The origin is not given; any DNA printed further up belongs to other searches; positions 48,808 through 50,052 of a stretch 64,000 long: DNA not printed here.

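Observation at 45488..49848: Phosphonate cassette with a non-canonical gene set: candidate phosphonolactate catabolic pathway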

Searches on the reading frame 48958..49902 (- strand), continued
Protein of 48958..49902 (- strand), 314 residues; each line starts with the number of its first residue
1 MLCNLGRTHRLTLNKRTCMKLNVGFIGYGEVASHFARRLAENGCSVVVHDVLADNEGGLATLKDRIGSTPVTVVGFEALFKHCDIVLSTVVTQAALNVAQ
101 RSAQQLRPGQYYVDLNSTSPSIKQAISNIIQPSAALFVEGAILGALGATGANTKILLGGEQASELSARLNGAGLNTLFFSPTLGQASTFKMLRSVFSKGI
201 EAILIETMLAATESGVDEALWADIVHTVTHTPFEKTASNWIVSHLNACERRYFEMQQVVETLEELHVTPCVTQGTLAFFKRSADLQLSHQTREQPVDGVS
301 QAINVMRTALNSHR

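Call 17: find_encoding_contigs(protein=P0038, flank=7000, max_places=2)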
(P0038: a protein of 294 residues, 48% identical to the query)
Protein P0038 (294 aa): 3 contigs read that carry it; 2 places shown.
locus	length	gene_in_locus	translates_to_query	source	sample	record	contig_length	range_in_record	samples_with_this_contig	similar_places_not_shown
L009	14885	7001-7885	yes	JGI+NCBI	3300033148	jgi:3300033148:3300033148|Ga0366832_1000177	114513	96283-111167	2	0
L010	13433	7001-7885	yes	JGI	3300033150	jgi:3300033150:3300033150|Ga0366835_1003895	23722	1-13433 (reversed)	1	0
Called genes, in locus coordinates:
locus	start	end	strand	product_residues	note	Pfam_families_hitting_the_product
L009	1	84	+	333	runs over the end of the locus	PF00005:ABC_tran, PF13304:AAA_21 (weak), PF08352:oligo_HPY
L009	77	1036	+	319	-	PF00005:ABC_tran, PF08352:oligo_HPY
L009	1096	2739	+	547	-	PF07969:Amidohydro_3, PF01979:Amidohydro_1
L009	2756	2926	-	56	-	-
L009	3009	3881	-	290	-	-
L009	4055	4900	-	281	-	PF02775:TPP_enzyme_C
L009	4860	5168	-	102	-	PF02776:TPP_enzyme_N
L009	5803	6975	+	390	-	PF08530:PepX_C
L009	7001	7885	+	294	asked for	PF02826:2-Hacid_dh_C (faint), PF03446:NAD_binding_2 (weak), PF03807:F420_oxidored (faint), PF09130:DUF1932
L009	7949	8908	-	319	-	PF00005:ABC_tran, PF13304:AAA_21 (faint), PF08352:oligo_HPY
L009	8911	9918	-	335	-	PF00005:ABC_tran, PF13304:AAA_21 (weak), PF08352:oligo_HPY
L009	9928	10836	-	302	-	PF12911:OppC_N, PF00528:BPD_transp_1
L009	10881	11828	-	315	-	PF19300:BPD_transp_1_N, PF00528:BPD_transp_1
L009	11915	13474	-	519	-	PF00496:SBP_bac_5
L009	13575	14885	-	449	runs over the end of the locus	PF04389:Peptidase_M28 (weak), PF01546:Peptidase_M20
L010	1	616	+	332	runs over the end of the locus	PF00005:ABC_tran, PF13304:AAA_21 (weak), PF08352:oligo_HPY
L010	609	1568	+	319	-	PF00005:ABC_tran, PF08352:oligo_HPY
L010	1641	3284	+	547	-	PF07969:Amidohydro_3, PF01979:Amidohydro_1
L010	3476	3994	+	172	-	PF07690:MFS_1 (weak)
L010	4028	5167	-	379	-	PF02776:TPP_enzyme_N, PF02775:TPP_enzyme_C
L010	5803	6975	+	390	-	PF08530:PepX_C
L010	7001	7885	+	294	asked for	PF02826:2-Hacid_dh_C (faint), PF03446:NAD_binding_2 (weak), PF03807:F420_oxidored (faint), PF09130:DUF1932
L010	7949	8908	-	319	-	PF00005:ABC_tran, PF13304:AAA_21 (faint), PF08352:oligo_HPY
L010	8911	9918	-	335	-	PF00005:ABC_tran, PF13304:AAA_21 (weak), PF08352:oligo_HPY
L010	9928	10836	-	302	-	PF12911:OppC_N, PF00528:BPD_transp_1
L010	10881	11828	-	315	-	PF19300:BPD_transp_1_N, PF00528:BPD_transp_1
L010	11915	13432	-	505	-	?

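Call 18: find_encoding_contigs(protein=P0025, flank=7000, max_places=2)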
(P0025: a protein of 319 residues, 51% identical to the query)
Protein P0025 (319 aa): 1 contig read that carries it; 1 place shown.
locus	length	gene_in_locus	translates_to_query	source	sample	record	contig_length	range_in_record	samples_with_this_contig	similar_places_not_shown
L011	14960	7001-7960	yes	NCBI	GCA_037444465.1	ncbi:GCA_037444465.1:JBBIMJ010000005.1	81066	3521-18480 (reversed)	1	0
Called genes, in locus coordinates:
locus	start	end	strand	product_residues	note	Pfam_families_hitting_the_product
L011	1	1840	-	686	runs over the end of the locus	PF00930:DPPIV_N (faint), PF26549:Tricorn_N (weak), PF07676:PD40 (weak), PF26549:Tricorn_N (weak), PF26550:Tricorn_2nd (weak), PF07676:PD40 (weak), PF26549:Tricorn_N, PF00326:Peptidase_S9, +2 more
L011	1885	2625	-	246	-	PF00149:Metallophos, PF12850:Metallophos_2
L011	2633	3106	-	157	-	PF03918:CcmH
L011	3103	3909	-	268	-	-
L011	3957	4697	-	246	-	-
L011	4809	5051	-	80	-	-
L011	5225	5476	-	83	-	-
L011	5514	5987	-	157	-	PF04073:tRNA_edit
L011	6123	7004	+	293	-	PF13714:PEP_mutase, PF00463:ICL (weak)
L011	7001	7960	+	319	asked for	PF02826:2-Hacid_dh_C (faint), PF03446:NAD_binding_2 (weak), PF09130:DUF1932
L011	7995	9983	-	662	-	PF01970:TctA, PF07331:TctB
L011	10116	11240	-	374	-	-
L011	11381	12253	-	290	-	PF02535:Zip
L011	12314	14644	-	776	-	PF00122:E1-E2_ATPase, PF00702:Hydrolase, PF13246:Cation_ATPase, PF00689:Cation_ATPase_C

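Call 20: search_protein_families(library=ncbifam, proteins=[L011:6123-7004:+, L002:5110-6009:+, L001:11468-12142:+, L006:5639-6511:+, L002:3687-4880:+, L002:6601-8004:+, L001:8912-10315:+])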
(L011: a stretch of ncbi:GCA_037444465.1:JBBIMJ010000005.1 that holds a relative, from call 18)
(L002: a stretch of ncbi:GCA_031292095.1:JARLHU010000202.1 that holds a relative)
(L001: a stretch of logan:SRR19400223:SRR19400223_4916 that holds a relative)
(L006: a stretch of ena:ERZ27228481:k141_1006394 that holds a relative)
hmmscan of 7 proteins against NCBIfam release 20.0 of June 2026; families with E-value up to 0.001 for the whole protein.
L011:6123-7004:+ (293 aa): 6 families
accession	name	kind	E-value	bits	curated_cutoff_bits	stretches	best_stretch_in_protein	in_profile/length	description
TIGR02321.1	Pphn_pyruv_hyd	equivalog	4.8e-94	314.7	374.4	1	5-291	3-289/290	phosphonopyruvate hydrolase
TIGR02320.1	PEP_mutase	equivalog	7.9e-84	281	319.55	1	9-279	1-281/284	phosphoenolpyruvate mutase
TIGR02317.1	prpB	equivalog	9e-46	156.3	354.4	1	6-283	2-275/285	methylisocitrate lyase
TIGR02319.1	CPEP_Pphonmut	equivalog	4.5e-40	137.7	420.05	1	4-269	3-265/294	carboxyvinyl-carboxyphosphonate phosphorylmutase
NF008455.0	PRK11320.1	equivalog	5.8e-36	124.2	353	1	7-276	9-275/295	methylisocitrate lyase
TIGR01346.1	isocit_lyase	equivalog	2.9e-05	22.7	275.9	1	78-163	151-237/527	isocitrate lyase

L002:5110-6009:+ (299 aa): 7 families
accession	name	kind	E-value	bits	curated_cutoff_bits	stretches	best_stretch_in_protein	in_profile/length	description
TIGR02320.1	PEP_mutase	equivalog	2.1e-121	404.3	319.55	1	16-285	1-282/284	phosphoenolpyruvate mutase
TIGR02321.1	Pphn_pyruv_hyd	equivalog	4.8e-75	252.3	374.4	1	11-296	2-289/290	phosphonopyruvate hydrolase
TIGR02317.1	prpB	equivalog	5.4e-47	160.4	354.4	1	13-286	2-273/285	methylisocitrate lyase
NF008455.0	PRK11320.1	equivalog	1.5e-38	132.7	353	1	10-282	5-276/295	methylisocitrate lyase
TIGR02319.1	CPEP_Pphonmut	equivalog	7.1e-31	107.5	420.05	1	10-196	2-187/294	carboxyvinyl-carboxyphosphonate phosphorylmutase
TIGR01346.1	isocit_lyase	equivalog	2.7e-06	26.1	275.9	1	85-122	151-188/527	isocitrate lyase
NF011645.0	PRK15063.1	equivalog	0.00017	20.6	562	0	84-125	147-188/430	isocitrate lyase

L001:11468-12142:+ (225 aa): 8 families
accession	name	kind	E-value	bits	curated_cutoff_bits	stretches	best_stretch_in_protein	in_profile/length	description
TIGR02321.1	Pphn_pyruv_hyd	equivalog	2.4e-128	427.3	374.4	1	1-225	1-225/290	phosphonopyruvate hydrolase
TIGR02320.1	PEP_mutase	equivalog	8e-70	235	319.55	1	7-223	1-228/284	phosphoenolpyruvate mutase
TIGR02317.1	prpB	equivalog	1.5e-43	149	354.4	1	4-186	2-181/285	methylisocitrate lyase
NF008455.0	PRK11320.1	equivalog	4.6e-36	124.6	353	1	2-188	6-190/295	methylisocitrate lyase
TIGR02319.1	CPEP_Pphonmut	equivalog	5.8e-26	91.4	420.05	1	3-187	4-186/294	carboxyvinyl-carboxyphosphonate phosphorylmutase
NF005074.0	PRK06498.1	equivalog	3.5e-06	25.9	446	1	75-166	178-271/531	isocitrate lyase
NF011645.0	PRK15063.1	equivalog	1.3e-05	24.3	562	1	76-162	148-235/430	isocitrate lyase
TIGR01346.1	isocit_lyase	equivalog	6.8e-05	21.5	275.9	1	76-163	151-239/527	isocitrate lyase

L006:5639-6511:+ (290 aa): 8 families
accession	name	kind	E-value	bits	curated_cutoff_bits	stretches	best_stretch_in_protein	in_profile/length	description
TIGR02321.1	Pphn_pyruv_hyd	equivalog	8e-165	547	374.4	1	1-290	1-290/290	phosphonopyruvate hydrolase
TIGR02320.1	PEP_mutase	equivalog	6e-84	281.4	319.55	1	7-279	1-283/284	phosphoenolpyruvate mutase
TIGR02317.1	prpB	equivalog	1.9e-46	158.5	354.4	1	4-260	2-253/285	methylisocitrate lyase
NF008455.0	PRK11320.1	equivalog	1.3e-38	132.9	353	1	2-260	6-260/295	methylisocitrate lyase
TIGR02319.1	CPEP_Pphonmut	equivalog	1.1e-26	93.8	420.05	1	3-255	4-253/294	carboxyvinyl-carboxyphosphonate phosphorylmutase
NF005074.0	PRK06498.1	equivalog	1.1e-08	34.1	446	1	75-171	178-276/531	isocitrate lyase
TIGR01346.1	isocit_lyase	equivalog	7.5e-07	27.9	275.9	1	76-166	151-242/527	isocitrate lyase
NF011645.0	PRK15063.1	equivalog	1.1e-06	27.7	562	1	76-161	148-234/430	isocitrate lyase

L002:3687-4880:+ (397 aa): 14 families
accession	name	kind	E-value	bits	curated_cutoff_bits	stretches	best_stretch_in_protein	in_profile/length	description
NF010624.0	PRK14017.1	equivalog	9.1e-89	298.2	311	1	20-384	8-365/382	galactonate dehydratase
NF040790.2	glucon_galact_dh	equivalog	2.6e-82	276.7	750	1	26-384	24-374/390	bifunctional D-gluconate/D-galactonate dehydratase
NF043051.1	ManoateDhtManD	equivalog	1.3e-60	205.3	550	1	24-385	14-389/403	D-mannonate dehydratase ManD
NF011654.0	PRK15072.1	subfamily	4.1e-57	193.9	430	1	24-383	14-388/404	D-galactonate dehydratase family protein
NF040866.1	AraD_Arch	equivalog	2.2e-49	168.4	650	1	19-377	29-367/372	arabinonate dehydratase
NF047820.1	TalGalacDh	equivalog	1.6e-42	145.8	500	1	24-377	35-362/371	L-talarate/galactarate dehydratase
TIGR02534.1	mucon_cyclo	subfamily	1e-35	123.5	334.95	1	96-379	99-365/368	muconate/chloromuconate family cycloisomerase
NF011968.0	PRK15440.1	equivalog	9e-35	120.3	393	1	28-375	60-387/395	L-rhamnonate dehydratase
NF043002.1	HProlDhtase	equivalog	1.4e-20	73.5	500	2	13-131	19-136/366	cis-3-hydroxy-L-proline dehydratase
TIGR03247.1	glucar-dehydr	equivalog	6e-11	41.7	828.7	1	200-378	224-404/441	glucarate dehydratase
NF002782.0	PRK02901.1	equivalog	1.4e-10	40.7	288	1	182-331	115-261/328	o-succinylbenzoate synthase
TIGR01928.1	menC_lowGC_arch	equivalog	2.8e-09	36.5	200.65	1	200-326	173-298/325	o-succinylbenzoate synthase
NF041118.1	A_G_epim_Thtga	equivalog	9.7e-08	31.5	500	1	185-304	166-285/341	L-Ala-D/L-Glu epimerase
NF042940.1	racemase_DgcA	equivalog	1e-06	28.2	400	1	183-328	148-288/323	N-acetyl-D-Glu racemase DgcA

L002:6601-8004:+ (467 aa): 16 families
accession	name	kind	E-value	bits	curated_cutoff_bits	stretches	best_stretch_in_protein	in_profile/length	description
NF047787.1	PhglyTportPgtP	equivalog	3.6e-172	573.2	750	1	8-452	4-447/451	phosphoglycerate transporter PgtP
TIGR00881.1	2A0104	subfamily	1.9e-106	356.3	407.75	1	39-424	1-379/379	phosphoglycerate transporter protein PgtP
TIGR00712.1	glpT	equivalog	1.9e-89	300.8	632.55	1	16-441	12-434/440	glycerol-3-phosphate transporter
NF008433.0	PRK11273.1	equivalog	1.6e-87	294.6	748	1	15-447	11-440/452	glycerol-3-phosphate transporter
NF007107.1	PRK09556.1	equivalog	9.5e-66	222.6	497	1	32-437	29-446/469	hexose-6-phosphate:phosphate antiporter UhpT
NF008661.1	PRK11663.1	subfamily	2.3e-62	211.4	564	1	21-440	18-428/439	MFS transporter family glucose-6-phosphate receptor UhpC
TIGR00893.1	2A0114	subfamily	4.9e-23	81.7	395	1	41-437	2-393/399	D-galactonate transporter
TIGR00886.1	2A0108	subfamily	1.7e-12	47.2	311.7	1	39-388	8-350/368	NarK family nitrate/nitrite MFS transporter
TIGR00895.1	2A0115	subfamily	2.7e-10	39.8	418.55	1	32-391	16-375/398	aromatic acid/H+ symport family MFS transporter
NF012195.0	tet_MFS_H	exception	9.2e-08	31.6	840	1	82-221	55-188/392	tetracycline efflux MFS transporter Tet(H)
TIGR00894.1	2A0114euk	subfamily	6.2e-07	28.3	626.45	1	87-237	95-246/465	Na(+)-dependent inorganic phosphate cotransporter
TIGR00898.1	2A0119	subfamily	3.3e-06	26.2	550.75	1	83-178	141-235/506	cation transport protein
TIGR00882.1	2A0105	subfamily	4.9e-06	25.7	220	0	39-131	9-97/396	oligosaccharide MFS transporter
TIGR00890.1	2A0111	subfamily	2.8e-05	23.2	374.85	1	45-369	15-314/377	oxalate/formate antiport family MFS transporter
TIGR00880.1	2_A_01_02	superfamily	3.2e-05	24.1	131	1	76-211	2-138/141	multidrug resistance protein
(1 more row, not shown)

L001:8912-10315:+ (467 aa): 12 families
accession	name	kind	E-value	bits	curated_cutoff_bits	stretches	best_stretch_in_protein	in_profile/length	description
NF047787.1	PhglyTportPgtP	equivalog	1.2e-195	650.6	750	1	1-448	1-447/451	phosphoglycerate transporter PgtP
TIGR00881.1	2A0104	subfamily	8.3e-115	383.8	407.75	1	35-419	1-378/379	phosphoglycerate transporter protein PgtP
NF008433.0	PRK11273.1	equivalog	4.6e-93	312.8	748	1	3-440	3-437/452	glycerol-3-phosphate transporter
TIGR00712.1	glpT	equivalog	9.1e-93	311.7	632.55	1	19-437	21-434/440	glycerol-3-phosphate transporter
NF007107.1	PRK09556.1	equivalog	8.8e-74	249.1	497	1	3-442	4-455/469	hexose-6-phosphate:phosphate antiporter UhpT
NF008661.1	PRK11663.1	subfamily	5.2e-58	197.1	564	1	25-432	26-425/439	MFS transporter family glucose-6-phosphate receptor UhpC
TIGR00893.1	2A0114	subfamily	2.7e-29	102.3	395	1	36-433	1-394/399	D-galactonate transporter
TIGR00895.1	2A0115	subfamily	3.5e-20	72.3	418.55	1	24-369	12-357/398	aromatic acid/H+ symport family MFS transporter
TIGR00886.1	2A0108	subfamily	9.2e-17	61.2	311.7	1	33-364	6-332/368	NarK family nitrate/nitrite MFS transporter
NF002982.0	PRK03699.1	equivalog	4e-09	36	221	1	35-213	11-187/395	MFS transporter TsgA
TIGR00880.1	2_A_01_02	superfamily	1.1e-07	32.1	131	1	71-204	1-135/141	multidrug resistance protein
NF003477.0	PRK05122.1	subfamily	0.00037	19.3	374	1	27-145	16-138/404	MFS transporter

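Call 22: search_solved_structures(query=window:48961-49848:-, max_evalue=0.01, show_alignments=2)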
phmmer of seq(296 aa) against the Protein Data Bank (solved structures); distinct sequences matched with E-value up to 0.01: 11.
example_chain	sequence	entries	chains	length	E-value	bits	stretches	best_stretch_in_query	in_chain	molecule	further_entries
1i36_A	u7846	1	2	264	1.6e-31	113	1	3-275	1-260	CONSERVED HYPOTHETICAL PROTEIN MTH1747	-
4ezb_A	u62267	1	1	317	4.8e-30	108.1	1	3-250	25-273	uncharacterized conserved protein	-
3qsg_A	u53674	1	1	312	4e-25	92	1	3-270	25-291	NAD-binding phosphogluconate dehydrogenase-like protein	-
2i9p_A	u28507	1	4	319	1.1e-08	38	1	3-207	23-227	3-hydroxyisobutyrate dehydrogenase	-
2gf2_A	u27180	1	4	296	1.5e-08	37.6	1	4-207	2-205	3-hydroxyisobutyrate dehydrogenase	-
1vpd_A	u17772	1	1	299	8.5e-06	28.6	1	1-202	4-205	TARTRONATE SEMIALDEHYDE REDUCTASE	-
3pef_A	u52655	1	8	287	1.4e-05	27.9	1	5-198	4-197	6-phosphogluconate dehydrogenase, NAD-binding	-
2uyy_A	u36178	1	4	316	3.2e-05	26.7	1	4-207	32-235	N-PAC PROTEIN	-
5je8_A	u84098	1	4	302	0.00015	24.5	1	4-207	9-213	3-hydroxyisobutyrate dehydrogenase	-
8y12_A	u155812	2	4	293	0.0013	21.5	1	3-236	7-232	Oxidoreductase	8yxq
3doj_A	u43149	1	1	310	0.0062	19.2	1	3-208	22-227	Dehydrogenase-like protein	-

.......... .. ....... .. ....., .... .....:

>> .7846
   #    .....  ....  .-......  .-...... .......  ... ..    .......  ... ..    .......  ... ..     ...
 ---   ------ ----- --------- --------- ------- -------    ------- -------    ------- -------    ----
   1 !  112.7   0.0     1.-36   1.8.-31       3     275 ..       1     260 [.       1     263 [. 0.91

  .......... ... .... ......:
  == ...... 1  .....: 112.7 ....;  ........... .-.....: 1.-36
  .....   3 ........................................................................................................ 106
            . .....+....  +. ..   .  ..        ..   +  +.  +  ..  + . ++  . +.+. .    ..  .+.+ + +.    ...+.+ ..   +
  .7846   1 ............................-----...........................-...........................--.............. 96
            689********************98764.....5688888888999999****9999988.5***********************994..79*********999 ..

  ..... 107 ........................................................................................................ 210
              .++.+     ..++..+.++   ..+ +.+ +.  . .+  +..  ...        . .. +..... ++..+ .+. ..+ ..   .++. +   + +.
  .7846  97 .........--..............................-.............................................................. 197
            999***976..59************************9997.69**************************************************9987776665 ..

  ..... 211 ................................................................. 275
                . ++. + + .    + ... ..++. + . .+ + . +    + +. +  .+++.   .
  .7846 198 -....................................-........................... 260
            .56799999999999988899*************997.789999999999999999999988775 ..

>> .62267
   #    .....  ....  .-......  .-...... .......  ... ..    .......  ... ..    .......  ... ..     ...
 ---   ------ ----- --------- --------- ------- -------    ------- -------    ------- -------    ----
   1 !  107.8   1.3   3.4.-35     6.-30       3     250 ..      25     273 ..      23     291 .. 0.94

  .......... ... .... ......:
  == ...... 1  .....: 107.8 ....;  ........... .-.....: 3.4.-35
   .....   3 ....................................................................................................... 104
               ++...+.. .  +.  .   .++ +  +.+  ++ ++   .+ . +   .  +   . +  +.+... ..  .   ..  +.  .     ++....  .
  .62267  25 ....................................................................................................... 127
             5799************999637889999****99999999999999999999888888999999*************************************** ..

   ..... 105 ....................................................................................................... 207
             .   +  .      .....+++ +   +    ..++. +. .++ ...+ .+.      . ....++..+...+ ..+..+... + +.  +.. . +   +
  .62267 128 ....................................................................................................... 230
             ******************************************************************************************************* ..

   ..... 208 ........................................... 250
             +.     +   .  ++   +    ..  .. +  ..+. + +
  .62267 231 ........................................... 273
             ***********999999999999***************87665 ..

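Call 36: find_related_loci(query=A2, collection=metagenome_contigs, flank=7000)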
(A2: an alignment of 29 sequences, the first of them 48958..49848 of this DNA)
Query A2 (296 aa) in metagenome_contigs; peptide patterns used: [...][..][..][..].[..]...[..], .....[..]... (x = any residue, [..] = any of these).
600 stretches matched a pattern (row limit reached: there are more); 443 encode a relative of the query (tblastn E <= 1e-3); the best 80 are kept; 80 distinct loci.
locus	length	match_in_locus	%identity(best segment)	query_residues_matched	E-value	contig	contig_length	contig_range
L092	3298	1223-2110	99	1-296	0e+0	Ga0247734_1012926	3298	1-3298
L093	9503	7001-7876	51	4-295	7e-96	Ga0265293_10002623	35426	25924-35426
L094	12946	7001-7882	47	1-295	2e-87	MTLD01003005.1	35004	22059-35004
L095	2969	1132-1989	47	2-288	6e-87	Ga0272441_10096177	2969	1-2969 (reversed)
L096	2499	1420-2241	49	4-277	9e-88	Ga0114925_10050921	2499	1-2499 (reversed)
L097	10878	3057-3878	48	4-277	2e-84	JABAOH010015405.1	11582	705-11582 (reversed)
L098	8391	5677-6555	44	1-293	3e-84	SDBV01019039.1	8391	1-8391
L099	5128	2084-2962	44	1-293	3e-84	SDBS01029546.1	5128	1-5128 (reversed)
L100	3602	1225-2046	47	4-277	4e-84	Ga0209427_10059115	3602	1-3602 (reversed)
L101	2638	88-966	46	1-293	3e-85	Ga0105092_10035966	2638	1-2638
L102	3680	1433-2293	46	2-288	5e-84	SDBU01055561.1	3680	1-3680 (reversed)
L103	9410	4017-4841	47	5-279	3e-83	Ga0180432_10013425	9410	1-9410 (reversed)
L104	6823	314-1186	49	1-292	3e-83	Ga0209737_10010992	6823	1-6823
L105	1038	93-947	43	3-288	2e-90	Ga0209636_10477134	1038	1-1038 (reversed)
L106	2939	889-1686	48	4-269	2e-84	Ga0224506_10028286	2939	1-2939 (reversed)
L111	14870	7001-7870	41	3-293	5e-81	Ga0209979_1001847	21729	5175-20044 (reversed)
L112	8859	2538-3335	48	4-269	4e-81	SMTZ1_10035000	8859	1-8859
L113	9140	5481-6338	44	3-289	1e-80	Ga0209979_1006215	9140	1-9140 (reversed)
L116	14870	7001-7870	41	3-293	6e-80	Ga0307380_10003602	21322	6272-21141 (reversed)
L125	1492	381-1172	45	4-277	5e-81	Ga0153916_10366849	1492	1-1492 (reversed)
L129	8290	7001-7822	45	3-277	4e-76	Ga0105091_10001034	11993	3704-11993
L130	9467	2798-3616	46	5-277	2e-75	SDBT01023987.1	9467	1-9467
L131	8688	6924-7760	43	4-293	1e-75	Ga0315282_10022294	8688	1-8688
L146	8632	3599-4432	48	1-277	3e-74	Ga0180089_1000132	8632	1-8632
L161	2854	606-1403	44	4-279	1e-72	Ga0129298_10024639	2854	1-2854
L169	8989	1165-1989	47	4-277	3e-71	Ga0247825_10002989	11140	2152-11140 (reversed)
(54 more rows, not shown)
